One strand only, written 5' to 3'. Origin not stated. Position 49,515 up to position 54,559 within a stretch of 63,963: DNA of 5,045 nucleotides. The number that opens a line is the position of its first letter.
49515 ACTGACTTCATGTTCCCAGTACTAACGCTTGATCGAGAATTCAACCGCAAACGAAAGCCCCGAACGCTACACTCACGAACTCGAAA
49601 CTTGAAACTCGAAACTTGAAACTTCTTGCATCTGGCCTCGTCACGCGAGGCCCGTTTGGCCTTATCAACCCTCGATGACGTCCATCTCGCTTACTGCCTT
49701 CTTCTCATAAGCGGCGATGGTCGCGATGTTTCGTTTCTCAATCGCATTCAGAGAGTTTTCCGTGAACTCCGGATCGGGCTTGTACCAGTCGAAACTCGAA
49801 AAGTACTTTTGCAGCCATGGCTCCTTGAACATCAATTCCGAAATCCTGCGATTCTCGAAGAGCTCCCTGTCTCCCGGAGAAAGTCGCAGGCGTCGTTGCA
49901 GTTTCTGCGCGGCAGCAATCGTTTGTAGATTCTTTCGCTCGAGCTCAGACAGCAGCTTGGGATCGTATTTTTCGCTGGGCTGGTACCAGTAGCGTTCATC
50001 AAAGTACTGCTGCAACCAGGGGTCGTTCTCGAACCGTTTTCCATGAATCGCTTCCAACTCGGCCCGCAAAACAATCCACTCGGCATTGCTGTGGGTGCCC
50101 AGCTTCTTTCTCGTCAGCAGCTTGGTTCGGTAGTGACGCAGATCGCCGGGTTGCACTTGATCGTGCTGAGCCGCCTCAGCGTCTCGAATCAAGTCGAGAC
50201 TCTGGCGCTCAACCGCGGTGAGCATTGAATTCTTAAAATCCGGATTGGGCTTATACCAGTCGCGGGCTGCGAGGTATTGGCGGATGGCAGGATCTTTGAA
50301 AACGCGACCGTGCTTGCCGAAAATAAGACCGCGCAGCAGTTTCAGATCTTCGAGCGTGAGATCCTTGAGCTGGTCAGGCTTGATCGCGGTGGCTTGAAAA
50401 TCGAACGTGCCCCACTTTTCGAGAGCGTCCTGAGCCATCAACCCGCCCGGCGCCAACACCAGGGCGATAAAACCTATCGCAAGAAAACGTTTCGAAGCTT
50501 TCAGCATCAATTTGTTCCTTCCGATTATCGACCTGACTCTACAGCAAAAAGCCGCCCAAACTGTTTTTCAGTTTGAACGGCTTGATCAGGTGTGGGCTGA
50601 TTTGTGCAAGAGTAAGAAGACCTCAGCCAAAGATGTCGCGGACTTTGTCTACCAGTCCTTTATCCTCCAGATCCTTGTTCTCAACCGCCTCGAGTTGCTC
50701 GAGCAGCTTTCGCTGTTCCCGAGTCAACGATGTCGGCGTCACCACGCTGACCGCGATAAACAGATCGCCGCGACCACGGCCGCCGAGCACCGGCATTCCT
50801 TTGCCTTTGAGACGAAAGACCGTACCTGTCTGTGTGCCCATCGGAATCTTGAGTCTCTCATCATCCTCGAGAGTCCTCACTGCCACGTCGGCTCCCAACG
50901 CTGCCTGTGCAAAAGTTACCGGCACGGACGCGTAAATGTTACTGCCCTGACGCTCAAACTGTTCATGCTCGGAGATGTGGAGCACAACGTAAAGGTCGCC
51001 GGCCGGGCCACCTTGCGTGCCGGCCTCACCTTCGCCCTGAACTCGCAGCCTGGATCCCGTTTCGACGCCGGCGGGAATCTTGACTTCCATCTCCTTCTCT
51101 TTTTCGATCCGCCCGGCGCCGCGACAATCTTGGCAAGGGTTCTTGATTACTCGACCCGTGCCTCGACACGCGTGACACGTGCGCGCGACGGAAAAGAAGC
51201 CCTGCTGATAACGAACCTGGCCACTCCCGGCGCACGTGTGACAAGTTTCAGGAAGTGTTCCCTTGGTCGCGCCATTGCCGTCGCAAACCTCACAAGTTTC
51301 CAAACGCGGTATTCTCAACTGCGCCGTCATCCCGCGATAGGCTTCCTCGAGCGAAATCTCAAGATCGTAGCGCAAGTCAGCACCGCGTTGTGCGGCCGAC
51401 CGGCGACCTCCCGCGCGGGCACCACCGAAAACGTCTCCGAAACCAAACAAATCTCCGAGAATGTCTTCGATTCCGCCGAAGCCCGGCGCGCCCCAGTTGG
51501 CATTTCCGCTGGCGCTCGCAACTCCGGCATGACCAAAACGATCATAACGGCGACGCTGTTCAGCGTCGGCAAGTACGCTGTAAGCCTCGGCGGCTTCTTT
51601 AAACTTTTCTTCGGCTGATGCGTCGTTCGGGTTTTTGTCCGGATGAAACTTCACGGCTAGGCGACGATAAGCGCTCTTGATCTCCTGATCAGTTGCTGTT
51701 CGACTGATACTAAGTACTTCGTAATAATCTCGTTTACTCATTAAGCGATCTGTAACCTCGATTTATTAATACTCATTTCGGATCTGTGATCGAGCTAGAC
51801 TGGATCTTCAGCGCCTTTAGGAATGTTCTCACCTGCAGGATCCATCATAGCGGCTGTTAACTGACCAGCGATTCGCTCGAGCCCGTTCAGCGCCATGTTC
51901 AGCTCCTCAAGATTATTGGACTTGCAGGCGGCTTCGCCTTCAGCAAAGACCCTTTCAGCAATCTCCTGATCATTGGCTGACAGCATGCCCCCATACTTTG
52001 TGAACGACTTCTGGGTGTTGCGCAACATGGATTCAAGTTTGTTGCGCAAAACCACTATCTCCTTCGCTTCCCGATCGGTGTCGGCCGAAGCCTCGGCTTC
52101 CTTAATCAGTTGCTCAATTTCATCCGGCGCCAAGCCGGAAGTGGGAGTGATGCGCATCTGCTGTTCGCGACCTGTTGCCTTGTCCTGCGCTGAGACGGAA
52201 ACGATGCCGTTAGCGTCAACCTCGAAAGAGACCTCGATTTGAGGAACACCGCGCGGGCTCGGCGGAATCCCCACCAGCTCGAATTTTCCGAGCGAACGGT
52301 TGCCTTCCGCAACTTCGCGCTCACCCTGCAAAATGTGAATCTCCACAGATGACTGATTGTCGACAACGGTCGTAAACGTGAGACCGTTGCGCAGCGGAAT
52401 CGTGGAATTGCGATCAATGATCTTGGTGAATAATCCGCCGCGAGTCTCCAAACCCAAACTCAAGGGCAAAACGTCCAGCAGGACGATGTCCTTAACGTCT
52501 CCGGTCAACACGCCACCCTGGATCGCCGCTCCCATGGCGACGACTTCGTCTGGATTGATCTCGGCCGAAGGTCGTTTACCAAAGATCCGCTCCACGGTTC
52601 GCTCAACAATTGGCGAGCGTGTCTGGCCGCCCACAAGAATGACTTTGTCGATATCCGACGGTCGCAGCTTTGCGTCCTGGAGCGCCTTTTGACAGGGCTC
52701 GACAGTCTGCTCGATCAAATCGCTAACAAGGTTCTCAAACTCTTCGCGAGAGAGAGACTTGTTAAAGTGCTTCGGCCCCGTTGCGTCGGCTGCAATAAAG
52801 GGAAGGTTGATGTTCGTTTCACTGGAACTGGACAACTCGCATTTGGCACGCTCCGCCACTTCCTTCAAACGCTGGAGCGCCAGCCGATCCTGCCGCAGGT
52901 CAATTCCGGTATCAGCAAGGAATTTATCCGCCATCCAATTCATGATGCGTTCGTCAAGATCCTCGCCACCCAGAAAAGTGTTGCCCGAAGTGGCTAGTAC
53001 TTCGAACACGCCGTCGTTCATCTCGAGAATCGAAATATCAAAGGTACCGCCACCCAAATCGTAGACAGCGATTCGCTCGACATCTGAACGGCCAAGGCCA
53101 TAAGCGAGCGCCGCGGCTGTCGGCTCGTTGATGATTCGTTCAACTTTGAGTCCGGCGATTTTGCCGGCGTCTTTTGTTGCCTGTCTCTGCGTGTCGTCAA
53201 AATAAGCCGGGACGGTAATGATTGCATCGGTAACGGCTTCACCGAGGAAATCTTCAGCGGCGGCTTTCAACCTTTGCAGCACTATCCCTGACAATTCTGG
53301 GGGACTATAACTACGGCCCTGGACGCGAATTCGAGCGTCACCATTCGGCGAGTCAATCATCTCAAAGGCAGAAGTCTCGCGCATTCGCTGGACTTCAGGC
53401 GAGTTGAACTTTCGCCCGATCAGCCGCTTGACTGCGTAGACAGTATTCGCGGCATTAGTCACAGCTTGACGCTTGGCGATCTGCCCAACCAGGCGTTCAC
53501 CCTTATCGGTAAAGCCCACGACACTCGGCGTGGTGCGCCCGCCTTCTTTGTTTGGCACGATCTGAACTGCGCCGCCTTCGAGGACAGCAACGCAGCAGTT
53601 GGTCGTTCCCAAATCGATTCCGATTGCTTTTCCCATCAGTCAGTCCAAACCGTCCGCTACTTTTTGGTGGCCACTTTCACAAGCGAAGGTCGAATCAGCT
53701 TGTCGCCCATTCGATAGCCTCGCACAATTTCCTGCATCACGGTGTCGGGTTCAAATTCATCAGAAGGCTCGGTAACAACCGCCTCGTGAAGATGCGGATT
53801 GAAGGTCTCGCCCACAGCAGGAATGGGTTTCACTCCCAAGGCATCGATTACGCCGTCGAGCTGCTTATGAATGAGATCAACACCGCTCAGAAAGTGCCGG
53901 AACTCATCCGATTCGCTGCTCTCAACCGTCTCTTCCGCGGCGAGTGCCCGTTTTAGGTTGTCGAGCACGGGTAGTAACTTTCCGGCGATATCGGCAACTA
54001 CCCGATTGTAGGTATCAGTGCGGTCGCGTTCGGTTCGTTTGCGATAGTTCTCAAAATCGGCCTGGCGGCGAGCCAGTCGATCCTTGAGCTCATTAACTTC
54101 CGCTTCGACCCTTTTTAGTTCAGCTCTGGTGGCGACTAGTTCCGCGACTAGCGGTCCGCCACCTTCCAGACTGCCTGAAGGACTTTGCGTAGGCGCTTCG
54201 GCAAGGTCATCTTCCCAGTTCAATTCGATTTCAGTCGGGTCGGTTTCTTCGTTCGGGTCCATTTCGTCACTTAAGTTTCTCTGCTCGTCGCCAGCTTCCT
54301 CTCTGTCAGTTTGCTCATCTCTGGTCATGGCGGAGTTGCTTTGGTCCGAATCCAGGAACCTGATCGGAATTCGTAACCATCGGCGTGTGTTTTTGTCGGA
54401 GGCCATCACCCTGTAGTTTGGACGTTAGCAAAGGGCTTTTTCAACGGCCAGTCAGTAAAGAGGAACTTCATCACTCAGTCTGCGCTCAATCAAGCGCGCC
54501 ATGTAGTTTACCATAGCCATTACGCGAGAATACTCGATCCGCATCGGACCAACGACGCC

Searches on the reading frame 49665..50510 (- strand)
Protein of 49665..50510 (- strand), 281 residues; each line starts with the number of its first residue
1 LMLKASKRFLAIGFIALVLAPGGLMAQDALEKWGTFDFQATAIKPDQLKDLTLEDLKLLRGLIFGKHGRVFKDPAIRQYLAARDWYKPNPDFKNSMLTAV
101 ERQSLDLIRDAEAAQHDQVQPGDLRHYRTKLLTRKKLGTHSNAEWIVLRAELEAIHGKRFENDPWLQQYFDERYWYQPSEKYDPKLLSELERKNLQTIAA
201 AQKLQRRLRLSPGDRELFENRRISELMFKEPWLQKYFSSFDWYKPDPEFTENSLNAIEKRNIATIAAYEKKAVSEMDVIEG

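Call 21: search_protein_families(library=pfam, proteins=[window:49665-50510:-], max_evalue=0.00001)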
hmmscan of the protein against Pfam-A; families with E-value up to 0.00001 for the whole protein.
window:49665-50510:- (281 aa): 1 family
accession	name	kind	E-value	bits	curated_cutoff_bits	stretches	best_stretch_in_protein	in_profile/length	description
PF13308.11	YARHG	-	1.8e-36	124.4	27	3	39-112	9-84/85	YARHG domain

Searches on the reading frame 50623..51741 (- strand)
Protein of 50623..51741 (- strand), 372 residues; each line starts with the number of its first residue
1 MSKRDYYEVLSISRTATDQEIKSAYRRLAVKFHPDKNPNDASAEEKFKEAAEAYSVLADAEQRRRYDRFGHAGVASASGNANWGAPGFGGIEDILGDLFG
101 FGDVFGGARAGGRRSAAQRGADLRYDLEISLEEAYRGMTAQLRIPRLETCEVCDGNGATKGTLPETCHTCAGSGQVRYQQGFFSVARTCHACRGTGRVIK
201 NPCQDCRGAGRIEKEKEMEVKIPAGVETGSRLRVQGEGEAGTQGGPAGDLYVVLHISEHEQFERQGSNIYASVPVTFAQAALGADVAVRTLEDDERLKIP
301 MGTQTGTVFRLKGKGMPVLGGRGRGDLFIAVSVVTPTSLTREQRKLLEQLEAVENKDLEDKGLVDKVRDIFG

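Call 21: search_protein_families(library=pfam, proteins=[window:50623-51741:-], max_evalue=0.00001)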
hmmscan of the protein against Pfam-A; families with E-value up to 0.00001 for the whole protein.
window:50623-51741:- (372 aa): 3 families
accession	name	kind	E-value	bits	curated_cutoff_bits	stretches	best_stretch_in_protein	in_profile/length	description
PF01556.23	DnaJ_C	-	5.1e-52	176.4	26.6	1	123-336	1-152/152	DnaJ C terminal domain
PF00226.36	DnaJ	-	4.2e-26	91.3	27.8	1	5-67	1-63/63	DnaJ domain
PF00684.25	DnaJ_CXXCXGXG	-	2.5e-15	56.9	32.7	1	150-210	1-65/65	DnaJ central domain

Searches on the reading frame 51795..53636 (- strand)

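Call 22: search_protein_families(library=pfam, proteins=[window:51795-53636:-], max_evalue=0.00001)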
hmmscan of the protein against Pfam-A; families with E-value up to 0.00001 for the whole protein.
window:51795-53636:- (613 aa): 2 families
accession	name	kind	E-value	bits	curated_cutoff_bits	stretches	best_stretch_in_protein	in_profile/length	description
PF00012.26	HSP70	-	3.6e-238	792.1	20.6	1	4-598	1-598/599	Hsp70 protein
PF06723.19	MreB_Mbl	-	5.7e-14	52.1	27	1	137-370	95-315/327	MreB/Mbl protein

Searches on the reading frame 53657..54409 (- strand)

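Call 22: search_protein_families(library=pfam, proteins=[window:53657-54409:-], max_evalue=0.00001)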
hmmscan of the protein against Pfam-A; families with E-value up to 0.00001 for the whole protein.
window:53657-54409:- (250 aa): 1 family
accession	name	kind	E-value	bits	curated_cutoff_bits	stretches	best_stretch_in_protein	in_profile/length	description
PF01025.24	GrpE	-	3.8e-46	157.2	25.8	1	90-247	12-164/165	GrpE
